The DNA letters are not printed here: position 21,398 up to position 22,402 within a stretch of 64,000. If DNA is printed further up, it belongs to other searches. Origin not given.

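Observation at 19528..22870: Coupled three-gene operon (nucleotidase/ParB-like/alarmone-hydrolase fusion, histidine phosphatase, Bpt-like transferase) not matching any system I know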

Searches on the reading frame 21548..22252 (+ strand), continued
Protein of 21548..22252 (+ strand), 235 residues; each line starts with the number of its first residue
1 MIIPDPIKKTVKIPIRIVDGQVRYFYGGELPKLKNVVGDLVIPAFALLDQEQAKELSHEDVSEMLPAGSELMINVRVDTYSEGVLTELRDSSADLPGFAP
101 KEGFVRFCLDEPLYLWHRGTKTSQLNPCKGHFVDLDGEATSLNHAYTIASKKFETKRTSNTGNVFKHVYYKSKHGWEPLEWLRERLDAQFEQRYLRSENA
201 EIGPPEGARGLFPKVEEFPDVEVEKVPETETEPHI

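Call 77: search_protein_families(library=padloc, proteins=[P0348, P0352, P0366, P0333, L140:3983-7804:+, L140:8638-9507:+, L139:2025-7946:+, L143:6319-8001:+, L143:2539-4647:+, L140:2134-3804:+], max_evalue=0.01)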
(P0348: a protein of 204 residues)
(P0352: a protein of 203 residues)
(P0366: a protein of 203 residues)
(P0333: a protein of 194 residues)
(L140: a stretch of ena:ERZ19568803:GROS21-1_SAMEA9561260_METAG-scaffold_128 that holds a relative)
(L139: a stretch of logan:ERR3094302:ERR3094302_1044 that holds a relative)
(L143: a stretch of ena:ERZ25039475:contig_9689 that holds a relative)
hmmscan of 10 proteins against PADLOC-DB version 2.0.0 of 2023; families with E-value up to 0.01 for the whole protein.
P0348 (204 aa): 0 families

P0352 (203 aa): 0 families

P0366 (203 aa): 0 families

P0333 (194 aa): 0 families

L140:3983-7804:+ (1274 aa): 43 families (the best 25 are shown)
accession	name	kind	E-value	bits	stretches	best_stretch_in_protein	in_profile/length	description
PDLC02643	DrmMI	-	4.1e-201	669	3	441-1135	544-1249/1347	DrmMI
PDLC02644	DrmMI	-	1.1e-109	365.8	3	734-1134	362-797/988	DrmMI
PDLC02646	DrmMI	-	1.4e-107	358.7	2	505-1136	19-677/792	DrmMI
PDLC03618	REase_MTase_IIG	-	9.9e-107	355.8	3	532-1131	660-1243/1429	Type IIG restriction enzyme-methyltransferase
PDLC02640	DrmMI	-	1e-80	269.7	3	793-1133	534-884/1015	DrmMI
PDLC02638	DrmMI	-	7e-61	204.5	2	443-813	545-934/935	DrmMI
PDLC03627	REase_MTase_IIG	-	1.2e-60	203.4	1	753-1252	564-1030/1136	Type IIG restriction enzyme-methyltransferase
PDLC02639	DrmMI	-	9.2e-60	200.8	3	737-956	566-797/803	DrmMI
PDLC03599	REase_MTase_IIG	-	5.3e-48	161.6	2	753-1142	471-895/959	Type IIG restriction enzyme-methyltransferase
PDLC02626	DrmD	-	2.4e-32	110.4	2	1042-1132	4-92/276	DrmD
PDLC03622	REase_MTase_IIG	-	1.1e-28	97.2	3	530-610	589-666/1524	Type IIG restriction enzyme-methyltransferase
PDLC03598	REase_MTase_IIG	-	1.2e-27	94.2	2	745-1090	474-829/912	Type IIG restriction enzyme-methyltransferase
PDLC02645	DrmMI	-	2e-26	90.5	2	532-629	660-756/772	DrmMI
PDLC03613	REase_MTase_IIG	-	1.3e-24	84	2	534-584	564-614/1250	Type IIG restriction enzyme-methyltransferase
PDLC03612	REase_MTase_IIG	-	2.5e-21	73.6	1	533-818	588-870/1247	Type IIG restriction enzyme-methyltransferase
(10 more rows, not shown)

L140:8638-9507:+ (290 aa): 0 families

L139:2025-7946:+ (1974 aa): 34 families (the best 25 are shown)
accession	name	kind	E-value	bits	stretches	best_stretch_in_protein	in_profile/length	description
PDLC00037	DruE3|DruE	-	8.1e-106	353.4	4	26-713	27-677/2055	SNF2 family N-terminal domain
PDLC00013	DruE1|DruE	-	2.1e-102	342.2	4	957-1358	984-1360/1776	SNF2 family N-terminal domain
PDLC00035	DruE3|DruE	-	2.2e-77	259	2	78-476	91-443/1460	SNF2 family N-terminal domain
PDLC00051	DruE4|DruE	-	1.9e-75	252.4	4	936-1143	1015-1236/1829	SNF2 family N-terminal domain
PDLC00036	DruE3|DruE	-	2.8e-74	248.2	3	84-336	87-313/2023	SNF2 family N-terminal domain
PDLC00015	DruE2|DruE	-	8.4e-74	247.2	5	937-1144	1059-1283/1887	SNF2 family N-terminal domain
PDLC00014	DruE2|DruE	-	7.4e-71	237.2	5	940-1138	1092-1306/1928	SNF2 family N-terminal domain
PDLC03960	SngC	-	3.8e-29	100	2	91-321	25-204/720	-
PDLC02503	BrxHI|BrxHII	-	4.6e-28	95.9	3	1012-1085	280-351/698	BrxHI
PDLC02896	DpdJ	-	2.7e-24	83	2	96-348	165-444/1487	DpdJ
PDLC02501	BrxHI|BrxHII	-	5.5e-18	62.4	2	1010-1085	278-351/925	BrxHI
PDLC02569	DrmA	-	1.1e-14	51.3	1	1016-1105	814-901/1095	DrmA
PDLC03928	PsyrT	-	2.3e-12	44.1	2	1008-1080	269-339/689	-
PDLC02893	DpdJ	-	7.5e-11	38.7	1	220-337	334-445/876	DpdJ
PDLC02859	DpdF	-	1.1e-10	38.7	1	1008-1086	346-425/545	DpdF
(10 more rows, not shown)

L143:6319-8001:+ (561 aa): 12 families
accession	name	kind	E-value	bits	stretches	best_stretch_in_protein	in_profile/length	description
PDLC04135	mad3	-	4.7e-10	37.5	2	205-352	200-327/374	mads_3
PDLC03859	LmuB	-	8.7e-08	29.8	1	193-351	449-586/611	-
PDLC04889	PDC-S06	-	9.5e-06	22.4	0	306-348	438-482/693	-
PDLC02980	AriA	-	7.8e-05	20.8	1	46-75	3-26/304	-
PDLC03865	LmuB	-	9.7e-05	18.7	1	303-358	928-984/1007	-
PDLC02335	AbiLi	-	0.00031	17.9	1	44-68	78-102/326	AbiLi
PDLC02979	AriA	-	0.00039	18.3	1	11-69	4-50/373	-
PDLC04426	PDC-M12A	-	0.00044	17.7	1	13-82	5-79/369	-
PDLC00268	PtuA1|PtuA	-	0.00051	17.6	1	25-69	8-52/411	AAA ATPase domain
PDLC04886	PDC-S06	-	0.0027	14.5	1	37-65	20-48/727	-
PDLC04894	PDC-S06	-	0.0049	13.5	0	42-65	28-51/740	-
PDLC04891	PDC-S06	-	0.0061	13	0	47-65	105-123/858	-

L143:2539-4647:+ (703 aa): 28 families (the best 25 are shown)
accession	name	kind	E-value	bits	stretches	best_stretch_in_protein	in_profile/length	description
PDLC03601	REase_MTase_IIG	-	3.8e-44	148.8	3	442-583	333-484/1110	Type IIG restriction enzyme-methyltransferase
PDLC03596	REase_MTase_IIG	-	1.9e-25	87.1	2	441-520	361-454/1148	Type IIG restriction enzyme-methyltransferase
PDLC03628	REase_MTase_IIG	-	8.4e-11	38.7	2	556-668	491-605/1100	Type IIG restriction enzyme-methyltransferase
PDLC03612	REase_MTase_IIG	-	3.3e-10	36.8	2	445-589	404-539/1247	Type IIG restriction enzyme-methyltransferase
PDLC02527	PglX|PglXI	-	8.5e-10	35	1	496-651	237-389/1332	PglX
PDLC02643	DrmMI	-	9.5e-10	34.9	1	488-650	549-693/1347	DrmMI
PDLC03629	REase_MTase_IIG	-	8.4e-09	31.8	1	489-652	376-512/1182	Type IIG restriction enzyme-methyltransferase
PDLC03627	REase_MTase_IIG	-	9.9e-09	31.5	1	466-572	328-420/1136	Type IIG restriction enzyme-methyltransferase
PDLC02638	DrmMI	-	6.4e-07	25.9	1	490-651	550-693/935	DrmMI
PDLC02526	PglX|PglXI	-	7.1e-07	26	1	496-652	227-370/640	PglX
PDLC03604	REase_MTase_IIG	-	9.5e-07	25.2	1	557-660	387-479/1011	Type IIG restriction enzyme-methyltransferase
PDLC03613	REase_MTase_IIG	-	4.6e-06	22.5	1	559-659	497-598/1250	Type IIG restriction enzyme-methyltransferase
PDLC03598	REase_MTase_IIG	-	6.2e-06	22.4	0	548-577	350-375/912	Type IIG restriction enzyme-methyltransferase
PDLC02529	PglX|PglXI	-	7.5e-06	21.9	0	620-654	261-295/1189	PglX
PDLC03609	REase_MTase_IIG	-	8.1e-06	21.9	1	476-589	354-466/1066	Type IIG restriction enzyme-methyltransferase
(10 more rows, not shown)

L140:2134-3804:+ (557 aa): 3 families
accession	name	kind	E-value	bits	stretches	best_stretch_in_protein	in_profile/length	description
PDLC02402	Aga_SIR2-PNTD1-PNTD2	-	2.6e-09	33.8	1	270-395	437-575/876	Class I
PDLC02418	Aga_SIR2-Kinase-PNTD1-PNTD2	-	5.2e-09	32.8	1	268-395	313-453/756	Class I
PDLC02394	pAgo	-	1.3e-06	24.5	1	27-316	57-356/1121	-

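Call 80: search_dna_similar(query=P0348, collection=plasmids, mode=protein, max_evalue=0.001, max_rows=30)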
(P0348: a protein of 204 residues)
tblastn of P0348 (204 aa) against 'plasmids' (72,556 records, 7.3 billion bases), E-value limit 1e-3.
Records with a match: 1; places in all: 1; records where one place covers at least 80% of the query: 0.
Best place of each record, by identity: <60% 1.
By first word of the organism name: Calothrix 1.
By predicted mobility (MOB-suite, as given by PLSDB): mobilizable 1.
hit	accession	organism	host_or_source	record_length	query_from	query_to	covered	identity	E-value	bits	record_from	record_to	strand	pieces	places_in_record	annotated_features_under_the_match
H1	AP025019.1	Calothrix sp. PCC 7716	-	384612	63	191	63%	28.8%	4e-10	66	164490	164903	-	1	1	hypothetical protein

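Call 81: search_dna_similar(query=P0348, collection=phages, mode=protein, max_evalue=0.001, max_rows=20)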
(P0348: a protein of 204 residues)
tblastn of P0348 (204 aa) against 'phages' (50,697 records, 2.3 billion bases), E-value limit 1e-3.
No match.

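Call 82: fold_search(model_id=the predicted structure, library=viral)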
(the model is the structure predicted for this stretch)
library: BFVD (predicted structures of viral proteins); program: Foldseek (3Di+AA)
matches with E <= 10: 113; with E <= 0.001: 0
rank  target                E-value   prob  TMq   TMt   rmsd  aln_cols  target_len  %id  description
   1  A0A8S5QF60            5.1e-01  0.03  0.07  0.09  17.8       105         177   11  Uncharacterized protein [Phage sp. ctSLR2]
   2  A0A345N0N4            9.0e-01  0.02  0.11  0.06  34.7       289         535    7  (no name in the UniProt tables at hand)
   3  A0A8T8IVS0            1.0e+00  0.05  0.14  0.21  12.2       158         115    9  (no name in the UniProt tables at hand)
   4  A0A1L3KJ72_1          1.0e+00  0.02  0.11  0.04  20.2       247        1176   11  (no name in the UniProt tables at hand)
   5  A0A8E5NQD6            1.1e+00  0.06  0.12  0.12  13.4       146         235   10  (no name in the UniProt tables at hand)
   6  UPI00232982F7         1.1e+00  0.02  0.09  0.11  16.4       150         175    9  (no name look-up for this kind of identifier)
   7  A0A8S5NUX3            1.1e+00  0.02  0.08  0.11  17.3        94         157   11  Uncharacterized protein [Siphoviridae sp. ctnMb19]
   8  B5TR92                1.2e+00  0.06  0.15  0.25  14.1       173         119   10  (no name in the UniProt tables at hand)
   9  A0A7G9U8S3            1.2e+00  0.02  0.12  0.15  19.4       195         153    9  LEF-3 [Pieris brassicae granulosis virus]
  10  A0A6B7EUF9            1.4e+00  0.03  0.13  0.14  22.9       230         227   10  (no name in the UniProt tables at hand)
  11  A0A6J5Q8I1            1.4e+00  0.03  0.11  0.05  22.7       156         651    7  Uncharacterized protein [uncultured Caudovirales phage]
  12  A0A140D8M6            1.6e+00  0.01  0.07  0.06  28.4       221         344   12  PP3 [Drosophila sturtevanti sigmavirus]
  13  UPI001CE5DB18         1.7e+00  0.02  0.11  0.13  22.5       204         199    5  (no name look-up for this kind of identifier)
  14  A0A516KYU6            1.9e+00  0.03  0.14  0.16  14.4       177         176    8  (no name in the UniProt tables at hand)
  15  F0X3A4                1.9e+00  0.01  0.09  0.10  15.6       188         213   12  Polyprotein, MP region (Fragment) [Capillovirus mali]
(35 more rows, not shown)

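Call 83: get_annotated_region(hit=H1, flank=12000)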
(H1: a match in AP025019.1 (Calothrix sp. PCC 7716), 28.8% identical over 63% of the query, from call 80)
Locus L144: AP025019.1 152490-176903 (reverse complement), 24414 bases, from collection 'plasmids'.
description: Calothrix sp. PCC 7716 plasmid Cal7716_p1 DNA, complete genome
organism: Calothrix sp. PCC 7716 (NCBI taxid 2853227)
taxonomy: Bacteria; Cyanobacteriota; Cyanophyceae; Nostocales; Calotrichaceae; Calothrix; Calothrix sp. PCC 7716
host: -; source: -; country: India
typing (MOB-suite, as given by PLSDB): mobilizable; relaxase MOBV
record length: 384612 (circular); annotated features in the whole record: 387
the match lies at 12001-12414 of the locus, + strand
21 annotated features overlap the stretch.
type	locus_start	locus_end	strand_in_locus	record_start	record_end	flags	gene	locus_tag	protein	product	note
CDS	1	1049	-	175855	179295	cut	-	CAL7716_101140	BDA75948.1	Helicase-like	-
CDS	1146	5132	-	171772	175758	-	-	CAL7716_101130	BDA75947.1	hypothetical protein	-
CDS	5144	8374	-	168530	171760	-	-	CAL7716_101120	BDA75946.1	SNF2-related Helicase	-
CDS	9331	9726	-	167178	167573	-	-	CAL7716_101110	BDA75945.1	hypothetical protein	-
CDS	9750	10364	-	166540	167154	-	-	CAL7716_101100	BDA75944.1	hypothetical protein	-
CDS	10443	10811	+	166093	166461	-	-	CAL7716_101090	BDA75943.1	hypothetical protein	-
CDS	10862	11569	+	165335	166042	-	-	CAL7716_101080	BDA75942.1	hypothetical protein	-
CDS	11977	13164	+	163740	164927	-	-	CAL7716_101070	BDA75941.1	hypothetical protein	-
CDS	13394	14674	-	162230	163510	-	-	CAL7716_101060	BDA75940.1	hypothetical protein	-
CDS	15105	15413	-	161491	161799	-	-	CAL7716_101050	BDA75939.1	hypothetical protein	-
CDS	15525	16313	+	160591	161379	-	-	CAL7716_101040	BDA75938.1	hypothetical protein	-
CDS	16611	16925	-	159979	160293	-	-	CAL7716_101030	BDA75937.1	hypothetical protein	-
CDS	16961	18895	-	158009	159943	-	-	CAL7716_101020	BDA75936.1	hypothetical protein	-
CDS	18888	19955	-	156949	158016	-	-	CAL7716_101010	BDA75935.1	hypothetical protein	-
CDS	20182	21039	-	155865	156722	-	-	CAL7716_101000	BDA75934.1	hypothetical protein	-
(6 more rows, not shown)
